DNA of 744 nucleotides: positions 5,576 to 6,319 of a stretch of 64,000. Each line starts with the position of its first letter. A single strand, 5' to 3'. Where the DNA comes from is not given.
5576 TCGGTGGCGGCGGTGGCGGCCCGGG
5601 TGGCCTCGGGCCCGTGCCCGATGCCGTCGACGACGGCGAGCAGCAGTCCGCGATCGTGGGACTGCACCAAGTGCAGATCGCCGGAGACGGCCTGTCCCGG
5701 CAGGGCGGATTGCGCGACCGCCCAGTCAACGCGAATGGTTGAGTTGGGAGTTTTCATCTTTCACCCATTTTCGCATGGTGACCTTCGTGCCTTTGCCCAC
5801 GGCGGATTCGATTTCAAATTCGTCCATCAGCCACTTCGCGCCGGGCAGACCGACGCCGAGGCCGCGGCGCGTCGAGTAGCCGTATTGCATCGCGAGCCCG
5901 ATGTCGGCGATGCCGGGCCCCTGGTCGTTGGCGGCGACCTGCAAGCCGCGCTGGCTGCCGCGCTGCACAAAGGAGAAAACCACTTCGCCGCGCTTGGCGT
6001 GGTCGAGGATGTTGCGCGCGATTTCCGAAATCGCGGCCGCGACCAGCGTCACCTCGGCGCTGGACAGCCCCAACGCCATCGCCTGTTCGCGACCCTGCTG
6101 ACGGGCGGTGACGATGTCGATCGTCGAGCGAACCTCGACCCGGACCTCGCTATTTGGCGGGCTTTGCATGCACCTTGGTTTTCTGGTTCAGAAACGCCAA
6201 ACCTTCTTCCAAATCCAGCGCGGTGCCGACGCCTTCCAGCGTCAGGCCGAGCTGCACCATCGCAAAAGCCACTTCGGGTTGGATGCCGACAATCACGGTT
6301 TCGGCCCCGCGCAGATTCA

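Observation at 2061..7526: Stressosome (RsbR-RsbS-RsbT-RsbX) wired to a two-component system instead of a sigma-factor partner-switching cascade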

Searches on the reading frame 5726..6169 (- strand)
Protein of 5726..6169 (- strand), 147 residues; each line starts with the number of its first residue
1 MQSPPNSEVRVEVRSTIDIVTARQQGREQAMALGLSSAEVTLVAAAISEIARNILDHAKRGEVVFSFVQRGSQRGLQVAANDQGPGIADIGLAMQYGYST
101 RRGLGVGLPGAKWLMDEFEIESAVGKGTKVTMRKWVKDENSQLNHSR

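Call 4: search_protein_families(library=pfam, proteins=[window:5726-6169:-], max_evalue=0.01)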
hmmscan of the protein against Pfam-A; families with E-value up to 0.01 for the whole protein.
window:5726-6169:- (147 aa): 2 families
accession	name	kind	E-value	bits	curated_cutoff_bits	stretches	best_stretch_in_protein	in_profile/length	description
PF13581.12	HATPase_c_2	-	1.3e-10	41.8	27.4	1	19-134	8-127/127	Histidine kinase-like ATPase domain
PF02518.31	HATPase_c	-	3.4e-08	34.3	26.4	1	43-133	6-106/111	Histidine kinase-, DNA gyrase B-, and HSP90-like ATPase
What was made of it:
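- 5726..6169 (-): rsbT: GHKL-type serine kinase and switch protein. The N-box (E49..N53), the G1 box (D82-G-P-G) and the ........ motif are invariant among relatives. Pfam HATPase_c_2 (call 4).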

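Call 10: find_homologous_proteins(query=window:5726-6169:-, max_evalue=0.00001)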
Query window:5726-6169:- (147 aa): 2832 proteins with E <= 0.00001 among 2890 candidates; the best 120 are listed.
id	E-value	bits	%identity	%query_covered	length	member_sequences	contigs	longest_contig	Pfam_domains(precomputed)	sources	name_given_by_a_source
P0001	2.6e-88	311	100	100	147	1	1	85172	PF13581.13,PF02518.32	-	-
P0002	1.3e-71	257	83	97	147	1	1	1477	PF13581.13,PF02518.32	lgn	-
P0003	2.3e-71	256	83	98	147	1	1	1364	PF13581.13,PF02518.32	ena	-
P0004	2.0e-69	250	81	98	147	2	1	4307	PF13581.13,PF02518.32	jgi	jgi:serine/threonine-protein kinase RsbT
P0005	2.6e-69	249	83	97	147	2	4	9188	PF13581.13,PF02518.32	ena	-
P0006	5.9e-69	248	82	96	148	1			PF13581.13,PF02518.32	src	-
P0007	7.5e-69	248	81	98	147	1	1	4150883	PF13581.13,PF02518.32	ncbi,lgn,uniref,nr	ncbi:anti-sigma regulatory factor [Opitutus sp. GAS368]|uniref:anti-sigma regulatory factor n=1 Tax=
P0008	5.2e-68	245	84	93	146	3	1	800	PF13581.13,PF02518.32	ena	-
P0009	1.4e-67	244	81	97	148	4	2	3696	PF13581.13,PF02518.32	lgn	-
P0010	1.8e-67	243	80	98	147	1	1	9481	PF13581.13,PF02518.32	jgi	jgi:serine/threonine-protein kinase RsbT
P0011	2.9e-66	239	80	98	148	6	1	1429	PF13581.13,PF02518.32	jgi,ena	jgi:serine/threonine-protein kinase RsbT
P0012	1.5e-65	237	78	97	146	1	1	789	PF13581.13,PF02518.32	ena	-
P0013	4.2e-65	236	79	97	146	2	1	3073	PF13581.13,PF02518.32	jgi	jgi:serine/threonine-protein kinase RsbT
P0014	4.9e-65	235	78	97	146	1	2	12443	PF13581.13,PF02518.32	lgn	-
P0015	4.6e-64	232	77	97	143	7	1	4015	PF13581.13,PF02518.32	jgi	jgi:serine/threonine-protein kinase RsbT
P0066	5.5e-58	213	68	95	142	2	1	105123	PF13581.13,PF02518.32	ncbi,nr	ncbi:MAG TPA: anti-sigma regulatory factor [Lacunisphaera sp.]|nr:anti-sigma regulatory factor [Lacu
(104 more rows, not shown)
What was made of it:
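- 5726..6169 (-): 2832 homologues, many of them named RsbT by JGI (call 10).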

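Call 16: find_encoding_contigs(protein=P0007, flank=10000, max_places=2)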
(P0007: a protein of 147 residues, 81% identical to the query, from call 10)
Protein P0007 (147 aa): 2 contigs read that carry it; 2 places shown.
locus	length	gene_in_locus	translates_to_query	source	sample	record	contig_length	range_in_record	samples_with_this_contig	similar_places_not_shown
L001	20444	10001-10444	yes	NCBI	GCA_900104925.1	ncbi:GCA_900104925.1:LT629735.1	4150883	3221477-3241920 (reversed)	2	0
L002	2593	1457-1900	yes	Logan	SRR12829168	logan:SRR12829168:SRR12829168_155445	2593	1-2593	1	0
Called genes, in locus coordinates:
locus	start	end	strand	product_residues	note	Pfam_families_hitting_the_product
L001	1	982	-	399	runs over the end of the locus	PF01663:Phosphodiest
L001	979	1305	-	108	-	PF01740:STAS, PF13466:STAS_2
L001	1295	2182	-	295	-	PF25087:GMPPB_C (weak), PF00132:Hexapep (weak), PF25084:LbH_EIF2B (faint)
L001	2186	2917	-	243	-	PF02397:Bac_transf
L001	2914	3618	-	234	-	PF00485:PRK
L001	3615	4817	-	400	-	PF13439:Glyco_transf_4, PF13579:Glyco_trans_4_4, PF20706:GT4-conflict (weak), PF00534:Glycos_transf_1, PF13692:Glyco_trans_1_4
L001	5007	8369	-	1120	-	-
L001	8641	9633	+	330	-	PF01740:STAS, PF13466:STAS_2 (weak)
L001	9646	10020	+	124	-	PF01740:STAS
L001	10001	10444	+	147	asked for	PF13581:HATPase_c_2, PF02518:HATPase_c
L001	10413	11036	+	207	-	PF07228:SpoIIE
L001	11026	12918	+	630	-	PF08448:PAS_4, PF00989:PAS, PF08447:PAS_3, PF08448:PAS_4, PF13426:PAS_9, PF00989:PAS, PF08448:PAS_4, PF13426:PAS_9, +5 more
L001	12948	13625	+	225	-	PF00072:Response_reg, PF00196:GerE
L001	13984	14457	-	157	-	-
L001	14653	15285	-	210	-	PF00501:AMP-binding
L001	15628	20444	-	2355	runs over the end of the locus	-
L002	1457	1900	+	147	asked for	PF13581:HATPase_c_2, PF02518:HATPase_c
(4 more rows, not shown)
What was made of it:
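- Checked: The same gene calls and overlaps appear in the NCBI annotation of Opitutus sp. GAS368 (call 16).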

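Call 17: find_encoding_contigs(protein=P0066, flank=10000, max_places=2)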
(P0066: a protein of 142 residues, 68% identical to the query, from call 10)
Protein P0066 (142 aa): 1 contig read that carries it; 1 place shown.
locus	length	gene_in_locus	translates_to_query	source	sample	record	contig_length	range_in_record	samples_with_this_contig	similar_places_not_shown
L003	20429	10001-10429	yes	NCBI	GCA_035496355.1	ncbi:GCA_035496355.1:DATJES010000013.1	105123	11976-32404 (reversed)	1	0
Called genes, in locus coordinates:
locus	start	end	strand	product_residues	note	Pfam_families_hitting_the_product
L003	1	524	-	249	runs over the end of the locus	PF05239:PRC (faint)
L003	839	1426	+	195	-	-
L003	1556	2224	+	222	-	PF03308:MeaB (faint), PF02492:cobW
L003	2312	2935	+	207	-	PF01106:NifU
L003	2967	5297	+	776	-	PF00708:Acylphosphatase, PF07503:zf-HYPF, PF01300:Sua5_yciO_yrdC, PF17788:HypF_C, PF22521:HypF_C_2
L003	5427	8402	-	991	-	PF02927:CelD_N, PF00759:Glyco_hydro_9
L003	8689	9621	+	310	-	PF14361:RsbRD_N (weak), PF01740:STAS, PF13466:STAS_2 (weak)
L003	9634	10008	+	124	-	PF01740:STAS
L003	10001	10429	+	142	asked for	PF13581:HATPase_c_2, PF02518:HATPase_c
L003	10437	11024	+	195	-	PF07228:SpoIIE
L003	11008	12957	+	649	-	PF00989:PAS (faint), PF13185:GAF_2 (weak), PF01590:GAF (weak), PF08448:PAS_4, PF08447:PAS_3, PF13426:PAS_9, PF07730:HisKA_3, PF02518:HATPase_c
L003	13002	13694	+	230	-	PF00072:Response_reg, PF00196:GerE, PF08281:Sigma70_r4_2 (weak)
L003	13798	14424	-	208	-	-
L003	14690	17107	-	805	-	PF02190:LON_substr_bdg, PF00004:AAA, PF07728:AAA_5, PF22667:Lon_lid, PF05362:Lon_C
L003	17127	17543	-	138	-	PF00011:HSP20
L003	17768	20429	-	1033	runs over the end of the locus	PF02927:CelD_N, PF00759:Glyco_hydro_9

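Call 20: search_solved_structures(query=window:5726-6169:-, max_evalue=0.001, show_alignments=3)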
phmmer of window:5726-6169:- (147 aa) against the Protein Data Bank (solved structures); distinct sequences matched with E-value up to 0.001: 5.
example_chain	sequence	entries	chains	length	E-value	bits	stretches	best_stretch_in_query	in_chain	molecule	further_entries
9l08_A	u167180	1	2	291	9.3e-05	25.7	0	30-93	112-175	Covalently Connected Cytochrome c555 trimer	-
1l0o_A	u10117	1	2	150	0.00012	25.3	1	38-138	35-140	Anti-sigma F factor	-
1til_A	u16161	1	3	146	0.00014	25.1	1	38-137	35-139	Anti-sigma F factor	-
1th8_A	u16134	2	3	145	0.00049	23.4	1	38-134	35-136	Anti-sigma F factor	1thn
1tid_A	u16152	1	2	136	0.00081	22.6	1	37-134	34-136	Anti-sigma F factor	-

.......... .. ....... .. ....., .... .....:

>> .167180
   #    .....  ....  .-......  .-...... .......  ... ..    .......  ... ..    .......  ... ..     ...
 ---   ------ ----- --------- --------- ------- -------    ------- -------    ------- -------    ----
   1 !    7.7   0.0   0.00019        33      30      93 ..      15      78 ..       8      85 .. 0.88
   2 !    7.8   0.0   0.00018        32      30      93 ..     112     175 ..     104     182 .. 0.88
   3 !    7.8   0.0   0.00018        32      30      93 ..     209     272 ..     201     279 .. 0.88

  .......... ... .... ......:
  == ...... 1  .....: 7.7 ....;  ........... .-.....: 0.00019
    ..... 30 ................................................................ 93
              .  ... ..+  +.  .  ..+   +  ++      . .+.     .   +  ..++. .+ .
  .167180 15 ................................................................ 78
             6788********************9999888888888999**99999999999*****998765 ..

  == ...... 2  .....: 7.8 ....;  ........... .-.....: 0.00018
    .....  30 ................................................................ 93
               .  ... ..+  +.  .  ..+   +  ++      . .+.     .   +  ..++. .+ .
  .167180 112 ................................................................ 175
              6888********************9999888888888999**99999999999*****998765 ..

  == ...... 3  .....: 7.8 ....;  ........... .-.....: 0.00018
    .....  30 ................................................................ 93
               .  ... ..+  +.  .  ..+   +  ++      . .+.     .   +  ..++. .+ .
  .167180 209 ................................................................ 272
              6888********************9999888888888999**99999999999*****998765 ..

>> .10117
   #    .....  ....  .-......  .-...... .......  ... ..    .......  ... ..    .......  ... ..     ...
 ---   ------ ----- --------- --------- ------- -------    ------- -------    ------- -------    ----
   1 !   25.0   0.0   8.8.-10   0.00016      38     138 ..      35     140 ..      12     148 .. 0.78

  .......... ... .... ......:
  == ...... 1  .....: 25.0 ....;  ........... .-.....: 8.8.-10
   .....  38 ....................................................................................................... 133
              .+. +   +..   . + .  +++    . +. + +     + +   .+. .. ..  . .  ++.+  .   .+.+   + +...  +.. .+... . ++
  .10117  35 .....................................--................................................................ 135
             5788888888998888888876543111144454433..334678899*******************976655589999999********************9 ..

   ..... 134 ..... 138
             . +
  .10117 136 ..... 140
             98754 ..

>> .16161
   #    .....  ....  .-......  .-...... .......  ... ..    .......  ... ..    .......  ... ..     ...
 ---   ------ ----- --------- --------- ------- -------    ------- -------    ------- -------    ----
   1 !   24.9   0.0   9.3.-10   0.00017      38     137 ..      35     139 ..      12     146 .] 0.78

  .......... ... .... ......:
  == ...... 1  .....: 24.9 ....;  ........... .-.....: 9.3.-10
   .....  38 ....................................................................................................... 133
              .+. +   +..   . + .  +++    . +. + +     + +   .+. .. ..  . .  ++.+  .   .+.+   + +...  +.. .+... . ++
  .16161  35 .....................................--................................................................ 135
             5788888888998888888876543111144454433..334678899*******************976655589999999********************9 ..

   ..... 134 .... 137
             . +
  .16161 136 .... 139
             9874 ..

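Call 22: search_protein_families(library=ncbifam, proteins=[window:5726-6169:-], max_evalue=0.001)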
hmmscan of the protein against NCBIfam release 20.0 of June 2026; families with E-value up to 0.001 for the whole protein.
window:5726-6169:- (147 aa): 4 families
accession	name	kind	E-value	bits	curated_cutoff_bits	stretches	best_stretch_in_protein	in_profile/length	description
TIGR01925.2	spIIAB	equivalog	3.4e-14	52.9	135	1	22-136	17-136/137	anti-sigma F factor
NF041045.1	RsbA_anti_sig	subfamily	5.8e-07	29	210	1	9-132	181-300/303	anti-sigma factor RsbA family regulatory protein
NF045903.1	CuHisKinLciSLeg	equivalog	0.00013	21.6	700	1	41-132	250-354/357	copper-responsive two-component system sensor histidine kinase LciS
NF003144.0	PRK04069.1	equivalog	0.00018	21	145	1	33-145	33-152/161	anti-sigma B factor RsbW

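Call 28: find_related_loci(query=A1, collection=genome_contigs, flank=8000)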
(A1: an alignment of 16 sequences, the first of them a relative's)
Query A1 (147 aa) in genome_contigs; peptide patterns used: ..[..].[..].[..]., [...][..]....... (x = any residue, [..] = any of these).
119 stretches matched a pattern; 68 encode a relative of the query (tblastn E <= 1e-3); 68 distinct loci.
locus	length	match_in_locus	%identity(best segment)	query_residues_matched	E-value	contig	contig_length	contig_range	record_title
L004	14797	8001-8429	83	1-142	1e-74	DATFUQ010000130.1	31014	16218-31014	MAG TPA_asm: Lacunisphaera sp. isolate SMAG_U9441 k141_601383, whole genome shotgun sequence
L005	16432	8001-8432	75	1-144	4e-69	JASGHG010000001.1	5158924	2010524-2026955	MAG: Nibricoccus sp. isolate 5N149 JMF-2111-06-0005.ont.bin.149_0, whole genome shotgun sequence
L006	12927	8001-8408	76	5-140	2e-67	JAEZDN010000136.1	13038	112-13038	MAG: Verrucomicrobia bacterium isolate OH_CBrB_294 k127_596931, whole genome shotgun sequence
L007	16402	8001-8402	76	5-138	2e-67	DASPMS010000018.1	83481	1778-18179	MAG TPA_asm: Opitutaceae bacterium isolate SMAG_U12099 k141_97224, whole genome shotgun sequence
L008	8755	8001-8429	72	5-147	4e-67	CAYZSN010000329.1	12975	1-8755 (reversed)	MAG TPA_asm: uncultured Oleiharenicola sp. isolate binchicken_co84_383 genome assembly, contig: k141_2638293, whole geno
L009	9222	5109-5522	72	5-142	1e-65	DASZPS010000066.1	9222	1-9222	MAG TPA_asm: Lacunisphaera sp. isolate SMAG_U5977 k141_523315, whole genome shotgun sequence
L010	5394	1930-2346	71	8-146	1e-65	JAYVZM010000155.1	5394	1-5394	MAG: Verrucomicrobiota bacterium isolate GL90_UP_metabinner_12_sub GL90_UP_metabinner_12_sub_154, whole genome shotgun s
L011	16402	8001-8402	72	5-138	2e-66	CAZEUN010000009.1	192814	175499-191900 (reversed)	MAG TPA_asm: uncultured Oleiharenicola sp. isolate SRP193066_co1_159 genome assembly, contig: NODE_102_length_192814_cov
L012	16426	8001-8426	68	5-146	1e-64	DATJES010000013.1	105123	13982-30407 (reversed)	MAG TPA_asm: Lacunisphaera sp. isolate SMAG_U15439 k141_13039918, whole genome shotgun sequence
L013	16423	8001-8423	71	1-142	7e-64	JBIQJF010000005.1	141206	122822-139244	MAG: Opitutales bacterium isolate mag.19f NODE_150_length_141206, whole genome shotgun sequence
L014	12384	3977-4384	70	4-139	9e-63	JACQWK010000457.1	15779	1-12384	MAG: Verrucomicrobia bacterium isolate NC_groundwater_1487_Ag_S-0.65um_59_29 S_p65_S5_coassembly_k141_3198930, whole gen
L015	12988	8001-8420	65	6-146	4e-60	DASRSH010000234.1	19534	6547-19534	MAG TPA_asm: Opitutaceae bacterium isolate SMAG_U5634 k141_597832, whole genome shotgun sequence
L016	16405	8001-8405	67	6-140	1e-59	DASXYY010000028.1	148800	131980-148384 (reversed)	MAG TPA_asm: Opitutaceae bacterium isolate SMAG_U4837 k141_67314, whole genome shotgun sequence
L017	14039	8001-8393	67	7-137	6e-59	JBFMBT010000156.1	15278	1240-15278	MAG: Verrucomicrobiota bacterium isolate MAG171 MAG171_156, whole genome shotgun sequence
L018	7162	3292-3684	66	7-137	2e-58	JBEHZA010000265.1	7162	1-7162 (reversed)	MAG: Verrucomicrobiota bacterium isolate ESF1.bin.9 NODE_12608_length_7162_cov_3.963188, whole genome shotgun sequence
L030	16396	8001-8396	64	6-135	2e-54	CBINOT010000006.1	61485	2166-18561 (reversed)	MAG TPA_asm: uncultured Opitutus sp. isolate SRR16817046_concoct_13 genome assembly, contig: ERZ27394046.103, whole geno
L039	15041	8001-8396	63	6-137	2e-53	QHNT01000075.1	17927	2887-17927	MAG: Verrucomicrobia bacterium isolate AV7 14_0929_05_30cm_scaffold_2556_curated, whole genome shotgun sequence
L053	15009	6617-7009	61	7-137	1e-52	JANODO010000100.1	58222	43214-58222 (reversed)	MAG: Rariglobus sp. isolate VAR_17_metabat_116 VAR_17_k141_3980109, whole genome shotgun sequence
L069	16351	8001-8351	44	19-135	2e-18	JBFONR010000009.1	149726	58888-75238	Colwelliaceae bacterium MEBiC 14330 NODE_9_length_149726_cov_9.044858_pilon, whole genome shotgun sequence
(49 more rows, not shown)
